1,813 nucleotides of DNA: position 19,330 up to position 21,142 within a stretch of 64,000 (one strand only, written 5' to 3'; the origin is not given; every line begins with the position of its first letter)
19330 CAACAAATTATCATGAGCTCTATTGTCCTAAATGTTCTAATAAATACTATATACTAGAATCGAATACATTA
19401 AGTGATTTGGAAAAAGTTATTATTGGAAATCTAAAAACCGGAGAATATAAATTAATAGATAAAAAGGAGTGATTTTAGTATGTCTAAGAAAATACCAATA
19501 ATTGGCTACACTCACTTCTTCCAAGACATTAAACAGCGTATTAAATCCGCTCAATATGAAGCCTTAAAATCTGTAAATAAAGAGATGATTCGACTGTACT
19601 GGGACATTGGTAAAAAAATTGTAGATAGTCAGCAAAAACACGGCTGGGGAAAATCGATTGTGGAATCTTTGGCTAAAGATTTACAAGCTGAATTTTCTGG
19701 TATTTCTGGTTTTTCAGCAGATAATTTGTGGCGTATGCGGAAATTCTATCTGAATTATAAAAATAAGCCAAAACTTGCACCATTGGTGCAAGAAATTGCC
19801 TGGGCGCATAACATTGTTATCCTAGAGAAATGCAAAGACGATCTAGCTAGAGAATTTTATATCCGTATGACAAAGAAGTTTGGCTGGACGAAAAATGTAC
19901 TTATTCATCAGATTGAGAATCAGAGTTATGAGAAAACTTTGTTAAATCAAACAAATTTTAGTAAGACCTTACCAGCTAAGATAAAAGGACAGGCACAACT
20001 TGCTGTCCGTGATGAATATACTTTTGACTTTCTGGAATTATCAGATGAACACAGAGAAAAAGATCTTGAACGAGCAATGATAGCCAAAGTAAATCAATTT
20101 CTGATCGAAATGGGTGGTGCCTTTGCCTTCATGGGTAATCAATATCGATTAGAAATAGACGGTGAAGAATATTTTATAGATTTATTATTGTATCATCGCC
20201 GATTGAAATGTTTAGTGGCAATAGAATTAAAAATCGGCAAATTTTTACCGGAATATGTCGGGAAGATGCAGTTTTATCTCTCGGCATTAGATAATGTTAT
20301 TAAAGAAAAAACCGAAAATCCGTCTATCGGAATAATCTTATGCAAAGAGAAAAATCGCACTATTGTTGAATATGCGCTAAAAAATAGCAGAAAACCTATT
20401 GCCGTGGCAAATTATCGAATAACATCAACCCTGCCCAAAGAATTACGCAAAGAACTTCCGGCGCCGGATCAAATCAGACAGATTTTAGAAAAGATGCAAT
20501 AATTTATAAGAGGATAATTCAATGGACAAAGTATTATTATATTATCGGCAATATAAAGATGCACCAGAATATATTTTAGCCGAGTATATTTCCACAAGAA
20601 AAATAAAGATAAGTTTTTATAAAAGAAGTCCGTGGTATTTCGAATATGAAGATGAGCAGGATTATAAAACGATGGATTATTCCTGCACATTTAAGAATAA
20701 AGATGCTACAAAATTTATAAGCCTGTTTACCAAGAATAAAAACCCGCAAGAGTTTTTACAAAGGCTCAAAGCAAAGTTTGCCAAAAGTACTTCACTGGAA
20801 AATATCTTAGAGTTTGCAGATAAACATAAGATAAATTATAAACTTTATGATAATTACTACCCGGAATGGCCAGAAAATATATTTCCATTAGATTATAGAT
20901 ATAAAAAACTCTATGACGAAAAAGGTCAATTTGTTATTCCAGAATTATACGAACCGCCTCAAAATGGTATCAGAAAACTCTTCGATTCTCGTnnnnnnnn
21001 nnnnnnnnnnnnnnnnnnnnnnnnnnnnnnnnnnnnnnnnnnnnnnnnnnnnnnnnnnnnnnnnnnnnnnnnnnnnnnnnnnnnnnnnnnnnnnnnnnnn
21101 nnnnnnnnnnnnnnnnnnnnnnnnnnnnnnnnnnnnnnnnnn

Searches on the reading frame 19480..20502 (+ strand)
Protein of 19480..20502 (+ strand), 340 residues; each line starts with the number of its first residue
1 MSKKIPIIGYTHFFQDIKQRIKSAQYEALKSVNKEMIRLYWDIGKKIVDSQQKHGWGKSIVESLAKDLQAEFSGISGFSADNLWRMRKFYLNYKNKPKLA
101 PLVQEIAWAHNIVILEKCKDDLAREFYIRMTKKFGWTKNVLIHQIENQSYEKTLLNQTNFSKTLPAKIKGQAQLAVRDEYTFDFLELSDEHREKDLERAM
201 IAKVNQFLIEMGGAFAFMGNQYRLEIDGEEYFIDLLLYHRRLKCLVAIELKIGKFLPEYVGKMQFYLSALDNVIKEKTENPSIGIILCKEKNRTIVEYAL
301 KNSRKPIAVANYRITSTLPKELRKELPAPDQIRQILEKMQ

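Call 3: search_protein_families(library=pfam, proteins=[window:19480-20502:+], max_evalue=0.01)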
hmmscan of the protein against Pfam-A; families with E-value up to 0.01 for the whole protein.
window:19480-20502:+ (340 aa): 2 families
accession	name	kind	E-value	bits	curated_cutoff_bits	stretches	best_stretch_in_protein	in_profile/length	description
PF06250.17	YhcG_C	-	1.3e-64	217.2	32.5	1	175-327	3-157/157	YhcG PDDEXK nuclease domain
PF17761.7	DUF1016_N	-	6.8e-48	162.7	32.8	1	16-152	1-137/137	DUF1016 N-terminal domain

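Call 5: search_protein_families(library=padloc, proteins=[window:19480-20502:+], max_evalue=0.01)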
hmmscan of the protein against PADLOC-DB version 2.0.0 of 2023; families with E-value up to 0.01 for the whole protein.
window:19480-20502:+ (340 aa): 33 families (the best 25 are shown)
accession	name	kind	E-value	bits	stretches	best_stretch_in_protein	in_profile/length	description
PDLC04831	PDC-S02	-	6.4e-150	497.4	1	8-339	9-340/346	-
PDLC04795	PDC-S02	-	3e-141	468.8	1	5-338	19-352/357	-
PDLC04810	PDC-S02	-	5.7e-131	435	1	9-338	10-352/355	-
PDLC04807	PDC-S02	-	4.6e-95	316.8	1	2-327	5-336/351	-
PDLC04803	PDC-S02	-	4.5e-93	309.8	1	75-334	7-262/269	-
PDLC04826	PDC-S02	-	1.7e-84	280.9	1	1-216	1-217/222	-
PDLC04822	PDC-S02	-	3.5e-81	271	1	6-297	6-293/294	-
PDLC04813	PDC-S02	-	8e-69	229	1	172-338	4-170/175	-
PDLC04827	PDC-S02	-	6.1e-54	181.1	1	2-227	2-230/234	-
PDLC04820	PDC-S02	-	1.6e-49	166.8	1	13-327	29-317/332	-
PDLC04811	PDC-S02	-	8.5e-49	163.7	1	5-167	7-169/172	-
PDLC04800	PDC-S02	-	4.2e-45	151.2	1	8-124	9-125/129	-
PDLC04804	PDC-S02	-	4.8e-40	135.4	1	9-191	10-193/203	-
PDLC04798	PDC-S02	-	4.9e-38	129.4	1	171-332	46-209/222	-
PDLC04801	PDC-S02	-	1.9e-34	117.5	1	5-163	6-164/205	-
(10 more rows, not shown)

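Call 7: search_protein_families(library=ncbifam, proteins=[window:19480-20502:+], max_evalue=0.01)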
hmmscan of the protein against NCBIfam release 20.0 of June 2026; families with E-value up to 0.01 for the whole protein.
window:19480-20502:+ (340 aa): 0 families

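Call 35: find_related_loci(query=window:19480-20502:+, collection=metagenome_contigs, flank=6000)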
Query window:19480-20502:+ (340 aa) in metagenome_contigs; peptide patterns used: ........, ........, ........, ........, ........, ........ (x = any residue, [..] = any of these).
600 stretches matched a pattern (row limit reached: there are more); 501 encode a relative of the query (tblastn E <= 1e-3); the best 80 are kept; 80 distinct loci.
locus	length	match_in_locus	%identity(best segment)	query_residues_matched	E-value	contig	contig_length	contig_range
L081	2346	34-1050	81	1-339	0e+0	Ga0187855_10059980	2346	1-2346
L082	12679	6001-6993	83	5-336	0e+0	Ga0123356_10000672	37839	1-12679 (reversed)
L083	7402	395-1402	80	1-336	0e+0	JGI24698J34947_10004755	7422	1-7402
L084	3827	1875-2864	82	10-339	0e+0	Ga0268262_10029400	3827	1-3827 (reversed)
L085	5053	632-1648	80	1-339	0e+0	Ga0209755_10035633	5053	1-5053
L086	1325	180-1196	78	1-339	0e+0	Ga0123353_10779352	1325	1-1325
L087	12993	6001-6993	80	9-339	0e+0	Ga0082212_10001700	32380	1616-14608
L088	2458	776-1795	76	1-340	0e+0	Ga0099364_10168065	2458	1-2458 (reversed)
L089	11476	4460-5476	78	1-339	0e+0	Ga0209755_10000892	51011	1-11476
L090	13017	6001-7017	78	1-339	0e+0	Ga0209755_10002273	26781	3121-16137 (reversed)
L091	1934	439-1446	78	1-336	0e+0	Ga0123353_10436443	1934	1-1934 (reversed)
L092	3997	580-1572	71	10-340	3e-175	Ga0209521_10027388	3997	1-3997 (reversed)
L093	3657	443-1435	72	10-340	4e-175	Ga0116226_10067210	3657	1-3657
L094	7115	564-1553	71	10-339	2e-168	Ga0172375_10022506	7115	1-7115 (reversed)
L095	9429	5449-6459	71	3-339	2e-167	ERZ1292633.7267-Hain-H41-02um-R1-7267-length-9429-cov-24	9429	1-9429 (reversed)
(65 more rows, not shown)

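Call 40: search_protein_families(library=pfam, alignment_id=A4, max_evalue=0.00001)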
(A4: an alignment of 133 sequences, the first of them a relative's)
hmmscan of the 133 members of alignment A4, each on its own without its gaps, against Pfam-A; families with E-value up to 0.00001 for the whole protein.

A. member 1, L081:1292-2122:+ (277 aa): 1 family
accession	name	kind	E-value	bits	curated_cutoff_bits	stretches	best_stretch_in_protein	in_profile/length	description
PF13338.12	AbiEi_4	-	3.5e-07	30.6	25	1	19-74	3-48/49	Transcriptional regulator, AbiEi antitoxin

B. families by the number of members that match (of 133 scanned): 105 families (the first 25 are shown)
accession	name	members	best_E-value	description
PF01420.25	Methylase_S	14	8.8e-35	Type I restriction modification DNA specificity domain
PF02384.22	N6_Mtase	12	1e-85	N-6 DNA Methylase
PF12161.14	HsdM_N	8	2.3e-19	HsdM N-terminal domain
PF00270.35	DEAD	8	1.6e-14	DEAD/DEAH box helicase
PF04851.21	ResIII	7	5e-39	Type III restriction enzyme, res subunit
PF18766.7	SWI2_SNF2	4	1.4e-27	SWI2/SNF2 ATPase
PF00271.37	Helicase_C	4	5.5e-22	Helicase conserved C-terminal domain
PF00176.29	SNF2-rel_dom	3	9.2e-35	SNF2-related domain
PF01555.25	N6_N4_Mtase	3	1.5e-30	DNA methylase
PF04313.20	HSDR_N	3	6.7e-21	Type I restriction enzyme R protein N terminus (HSDR_N)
PF22679.2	T1R_D3-like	3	5.3e-15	Type I restriction enzyme subunit R domain 3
PF18765.7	Polbeta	3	2.7e-14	Polymerase beta, Nucleotidyltransferase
PF01170.24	UPF0020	3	7.8e-08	RMKL-like, methyltransferase domain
PF01909.29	NTP_transf_2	3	4.5e-07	Nucleotidyltransferase domain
PF06250.17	YhcG_C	2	1.1e-60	YhcG PDDEXK nuclease domain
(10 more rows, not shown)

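Call 77: search_protein_families(library=phrogs, proteins=[window:19480-20502:+], max_evalue=0.001)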
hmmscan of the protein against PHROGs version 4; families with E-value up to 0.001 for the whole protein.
window:19480-20502:+ (340 aa): 1 family
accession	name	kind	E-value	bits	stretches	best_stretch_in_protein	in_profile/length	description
phrog_22762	-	unknown function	2.8e-94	317.2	1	11-331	9-328/343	-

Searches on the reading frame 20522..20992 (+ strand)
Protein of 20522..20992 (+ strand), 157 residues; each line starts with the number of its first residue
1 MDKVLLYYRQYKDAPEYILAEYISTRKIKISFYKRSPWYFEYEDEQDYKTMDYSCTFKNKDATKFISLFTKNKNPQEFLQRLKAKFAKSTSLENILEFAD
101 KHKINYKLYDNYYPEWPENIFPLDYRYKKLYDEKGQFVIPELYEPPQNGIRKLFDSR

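Call 57: search_protein_representatives(protein=window:20522-20992:+)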
Query: 157 residues. Proteins with E-value up to 0.001 (for the whole library): 8; up to 1e-10: 1; up to 1e-30: 1. The best 8 are listed.
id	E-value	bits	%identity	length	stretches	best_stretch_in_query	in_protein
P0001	1.7e-98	343.3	100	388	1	1-157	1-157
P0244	1.3e-07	48.1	35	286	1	2-154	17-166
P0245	5.3e-07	46.1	35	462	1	39-154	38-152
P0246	6.0e-07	45.9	34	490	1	50-154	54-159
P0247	5.0e-06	42.9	34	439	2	48-154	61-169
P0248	1.8e-05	41.1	30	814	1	31-155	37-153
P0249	2.6e-04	37.3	33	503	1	47-154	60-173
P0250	9.3e-04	35.5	31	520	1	49-153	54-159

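Call 58: search_protein_families(library=pfam, proteins=[P0244, P0245, P0246, P0247, P0248, P0249, P0250], max_evalue=0.001)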
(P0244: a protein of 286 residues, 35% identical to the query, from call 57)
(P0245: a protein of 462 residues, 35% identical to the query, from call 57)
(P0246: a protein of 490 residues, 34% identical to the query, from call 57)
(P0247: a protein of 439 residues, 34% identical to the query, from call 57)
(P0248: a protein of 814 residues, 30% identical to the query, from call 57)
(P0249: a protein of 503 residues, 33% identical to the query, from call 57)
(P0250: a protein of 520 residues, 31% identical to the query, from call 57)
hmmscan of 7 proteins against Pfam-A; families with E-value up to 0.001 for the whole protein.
P0244 (286 aa): 1 family
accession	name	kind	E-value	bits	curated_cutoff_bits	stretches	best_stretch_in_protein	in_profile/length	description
PF07661.19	MORN_2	-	3.4e-05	24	29.6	0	257-278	1-22/22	MORN repeat variant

P0245 (462 aa): 1 family
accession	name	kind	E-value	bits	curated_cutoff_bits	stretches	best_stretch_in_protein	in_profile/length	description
PF07661.19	MORN_2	-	1.5e-34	114.4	29.6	1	361-382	1-22/22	MORN repeat variant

P0246 (490 aa): 2 families
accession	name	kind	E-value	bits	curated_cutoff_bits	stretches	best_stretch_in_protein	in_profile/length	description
PF07661.19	MORN_2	-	3.1e-28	94.9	29.6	1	393-414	1-22/22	MORN repeat variant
PF02493.26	MORN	-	3e-07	30.4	22.5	0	291-308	4-21/23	MORN repeat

P0247 (439 aa): 1 family
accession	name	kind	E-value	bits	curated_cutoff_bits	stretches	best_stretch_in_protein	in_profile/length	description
PF07661.19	MORN_2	-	8.4e-31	102.8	29.6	2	162-183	1-22/22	MORN repeat variant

P0248 (814 aa): 5 families
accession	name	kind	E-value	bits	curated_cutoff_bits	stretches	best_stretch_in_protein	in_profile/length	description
PF00004.35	AAA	-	2.7e-26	93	21.2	1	617-739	1-130/131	ATPase family associated with various cellular activities (AAA)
PF07661.19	MORN_2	-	3.2e-24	82.6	29.6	1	363-384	1-22/22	MORN repeat variant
PF13238.12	AAA_18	-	0.0001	23.2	29.4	1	618-712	2-89/128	AAA domain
PF00910.28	RNA_helicase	-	0.00024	22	21.5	0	618-671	2-64/105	RNA helicase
PF13401.12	AAA_22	-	0.00042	21.1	27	0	617-644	8-38/130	AAA domain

P0249 (503 aa): 2 families
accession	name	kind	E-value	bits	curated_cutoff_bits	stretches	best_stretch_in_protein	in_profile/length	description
PF07661.19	MORN_2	-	1.4e-18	65.2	29.6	0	286-306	2-22/22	MORN repeat variant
PF02493.26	MORN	-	1.3e-05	25.3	22.5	0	279-297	4-22/23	MORN repeat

P0250 (520 aa): 1 family
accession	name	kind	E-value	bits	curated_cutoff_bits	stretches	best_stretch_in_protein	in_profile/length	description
PF07661.19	MORN_2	-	5.4e-31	103.4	29.6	2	298-318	2-22/22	MORN repeat variant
